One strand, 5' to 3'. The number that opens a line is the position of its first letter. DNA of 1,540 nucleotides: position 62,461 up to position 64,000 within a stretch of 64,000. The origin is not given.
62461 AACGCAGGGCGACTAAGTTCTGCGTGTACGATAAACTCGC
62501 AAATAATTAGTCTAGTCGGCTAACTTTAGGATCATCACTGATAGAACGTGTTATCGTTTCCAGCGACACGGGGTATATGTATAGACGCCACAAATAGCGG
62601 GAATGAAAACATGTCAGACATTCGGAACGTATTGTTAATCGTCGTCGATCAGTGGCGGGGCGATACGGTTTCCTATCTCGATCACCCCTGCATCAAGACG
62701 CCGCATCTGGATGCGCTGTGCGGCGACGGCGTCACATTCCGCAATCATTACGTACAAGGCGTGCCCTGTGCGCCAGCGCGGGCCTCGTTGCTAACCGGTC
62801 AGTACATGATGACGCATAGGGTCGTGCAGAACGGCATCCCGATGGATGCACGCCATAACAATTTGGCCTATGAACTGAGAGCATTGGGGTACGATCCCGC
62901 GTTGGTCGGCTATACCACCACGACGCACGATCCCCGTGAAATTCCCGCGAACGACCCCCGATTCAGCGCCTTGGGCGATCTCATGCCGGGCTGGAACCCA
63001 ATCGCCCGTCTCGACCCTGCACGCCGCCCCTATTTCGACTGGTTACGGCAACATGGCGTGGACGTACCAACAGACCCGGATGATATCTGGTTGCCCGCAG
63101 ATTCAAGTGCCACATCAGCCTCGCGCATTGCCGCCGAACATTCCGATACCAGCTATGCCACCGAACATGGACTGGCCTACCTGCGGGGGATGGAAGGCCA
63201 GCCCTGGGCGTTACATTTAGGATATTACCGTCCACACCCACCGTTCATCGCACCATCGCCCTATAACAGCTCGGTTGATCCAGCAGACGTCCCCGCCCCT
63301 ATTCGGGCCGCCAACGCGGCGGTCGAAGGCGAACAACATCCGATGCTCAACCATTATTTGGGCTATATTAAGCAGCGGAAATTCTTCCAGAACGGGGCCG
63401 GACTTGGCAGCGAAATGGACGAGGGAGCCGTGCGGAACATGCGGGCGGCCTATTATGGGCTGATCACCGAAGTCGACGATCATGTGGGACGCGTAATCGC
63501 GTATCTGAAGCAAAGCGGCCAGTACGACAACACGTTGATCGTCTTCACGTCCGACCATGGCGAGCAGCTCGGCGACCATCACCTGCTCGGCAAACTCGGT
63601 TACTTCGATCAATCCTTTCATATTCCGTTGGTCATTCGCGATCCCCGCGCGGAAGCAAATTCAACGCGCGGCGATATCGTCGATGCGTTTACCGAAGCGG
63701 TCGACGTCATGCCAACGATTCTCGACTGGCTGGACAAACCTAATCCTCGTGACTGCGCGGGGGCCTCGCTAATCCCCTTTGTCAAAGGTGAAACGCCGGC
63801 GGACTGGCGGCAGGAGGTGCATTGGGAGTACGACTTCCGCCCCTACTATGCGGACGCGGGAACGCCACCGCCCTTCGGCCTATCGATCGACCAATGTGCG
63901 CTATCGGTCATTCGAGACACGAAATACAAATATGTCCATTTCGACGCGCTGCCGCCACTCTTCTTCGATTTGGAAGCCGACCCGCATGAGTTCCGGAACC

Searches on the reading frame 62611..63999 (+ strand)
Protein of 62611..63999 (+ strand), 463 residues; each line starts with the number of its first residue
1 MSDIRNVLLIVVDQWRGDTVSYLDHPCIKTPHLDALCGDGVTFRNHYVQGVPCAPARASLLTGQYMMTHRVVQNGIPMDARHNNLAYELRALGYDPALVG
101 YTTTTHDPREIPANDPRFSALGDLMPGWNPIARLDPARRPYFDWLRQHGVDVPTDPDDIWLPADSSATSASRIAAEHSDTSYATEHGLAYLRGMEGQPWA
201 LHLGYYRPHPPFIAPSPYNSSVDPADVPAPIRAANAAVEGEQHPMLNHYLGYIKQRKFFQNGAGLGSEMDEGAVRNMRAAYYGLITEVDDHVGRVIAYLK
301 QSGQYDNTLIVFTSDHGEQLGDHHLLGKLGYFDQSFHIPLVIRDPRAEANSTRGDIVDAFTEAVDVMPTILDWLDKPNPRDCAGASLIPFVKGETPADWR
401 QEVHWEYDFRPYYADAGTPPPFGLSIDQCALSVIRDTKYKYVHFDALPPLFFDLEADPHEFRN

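Call 75: search_protein_families(library=ncbifam, proteins=[window:62611-63999:+], max_evalue=1e-10)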
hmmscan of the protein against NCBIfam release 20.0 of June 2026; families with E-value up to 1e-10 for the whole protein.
window:62611-63999:+ (463 aa): 4 families
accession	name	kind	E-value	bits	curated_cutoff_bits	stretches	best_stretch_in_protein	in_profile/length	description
NF045661.1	HdlasePehA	equivalog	2.9e-216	719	900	1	5-463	3-463/506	phosphoric/sulfuric ester hydrolase PehA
NF010322.0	PRK13759.1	equivalog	3.5e-66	223.7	481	1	6-463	8-435/486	arylsulfatase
TIGR03417.1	chol_sulfatase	equivalog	6.1e-50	170.5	433.45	1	5-463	3-418/500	choline-sulfatase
NF052527.1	Mn_arylsulf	exception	2e-36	126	850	2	267-408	253-391/479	manganese-dependent arylsulfatase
